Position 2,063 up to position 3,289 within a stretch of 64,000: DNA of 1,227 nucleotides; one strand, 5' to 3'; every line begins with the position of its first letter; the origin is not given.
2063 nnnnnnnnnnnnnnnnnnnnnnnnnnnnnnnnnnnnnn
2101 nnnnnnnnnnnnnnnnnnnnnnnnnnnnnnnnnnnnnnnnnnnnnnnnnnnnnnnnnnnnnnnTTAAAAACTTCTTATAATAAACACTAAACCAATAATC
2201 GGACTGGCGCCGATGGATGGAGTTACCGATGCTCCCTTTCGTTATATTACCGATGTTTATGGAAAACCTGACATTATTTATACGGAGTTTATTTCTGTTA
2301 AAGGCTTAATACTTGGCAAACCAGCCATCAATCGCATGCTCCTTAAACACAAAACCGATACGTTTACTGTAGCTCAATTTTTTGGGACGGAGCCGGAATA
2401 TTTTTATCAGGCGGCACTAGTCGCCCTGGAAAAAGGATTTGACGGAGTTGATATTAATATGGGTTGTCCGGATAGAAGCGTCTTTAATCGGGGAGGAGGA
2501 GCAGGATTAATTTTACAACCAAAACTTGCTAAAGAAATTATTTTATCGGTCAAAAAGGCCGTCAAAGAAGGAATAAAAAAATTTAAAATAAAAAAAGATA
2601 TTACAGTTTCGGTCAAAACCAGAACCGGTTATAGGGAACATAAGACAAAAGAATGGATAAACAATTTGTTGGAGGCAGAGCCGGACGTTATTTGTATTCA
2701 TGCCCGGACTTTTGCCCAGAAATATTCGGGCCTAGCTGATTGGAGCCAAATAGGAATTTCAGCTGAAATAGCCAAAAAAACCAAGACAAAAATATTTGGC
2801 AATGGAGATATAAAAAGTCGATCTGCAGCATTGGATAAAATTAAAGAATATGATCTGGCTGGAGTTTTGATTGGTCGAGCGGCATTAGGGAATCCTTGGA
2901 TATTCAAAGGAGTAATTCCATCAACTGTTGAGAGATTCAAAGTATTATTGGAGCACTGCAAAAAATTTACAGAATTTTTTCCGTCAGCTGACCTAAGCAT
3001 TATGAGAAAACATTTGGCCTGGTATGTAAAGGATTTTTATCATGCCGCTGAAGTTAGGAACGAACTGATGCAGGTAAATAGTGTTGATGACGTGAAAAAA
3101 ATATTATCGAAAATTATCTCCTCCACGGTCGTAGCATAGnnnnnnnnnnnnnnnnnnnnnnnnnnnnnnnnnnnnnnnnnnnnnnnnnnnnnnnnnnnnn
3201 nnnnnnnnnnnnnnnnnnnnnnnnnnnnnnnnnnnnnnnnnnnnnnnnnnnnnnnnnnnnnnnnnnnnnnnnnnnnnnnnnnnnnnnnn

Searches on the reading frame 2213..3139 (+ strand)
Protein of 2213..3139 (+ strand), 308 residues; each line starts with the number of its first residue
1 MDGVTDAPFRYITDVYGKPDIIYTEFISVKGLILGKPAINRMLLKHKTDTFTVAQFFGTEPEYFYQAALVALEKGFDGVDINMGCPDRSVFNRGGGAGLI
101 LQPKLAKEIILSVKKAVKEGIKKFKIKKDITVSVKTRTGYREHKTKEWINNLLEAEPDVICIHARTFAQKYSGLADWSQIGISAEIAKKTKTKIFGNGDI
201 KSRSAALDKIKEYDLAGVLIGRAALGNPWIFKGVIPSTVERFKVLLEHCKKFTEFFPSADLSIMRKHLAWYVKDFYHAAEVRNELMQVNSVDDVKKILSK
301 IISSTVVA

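Call 12: search_protein_families(library=pfam, proteins=[window:2213-3139:+], max_evalue=0.001)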
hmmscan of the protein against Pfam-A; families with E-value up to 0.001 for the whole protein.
window:2213-3139:+ (308 aa): 1 family
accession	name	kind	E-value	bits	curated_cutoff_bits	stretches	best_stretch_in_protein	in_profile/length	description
PF01207.24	Dus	-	5.5e-58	196.9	20.4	1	1-300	5-305/311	Dihydrouridine synthase (Dus)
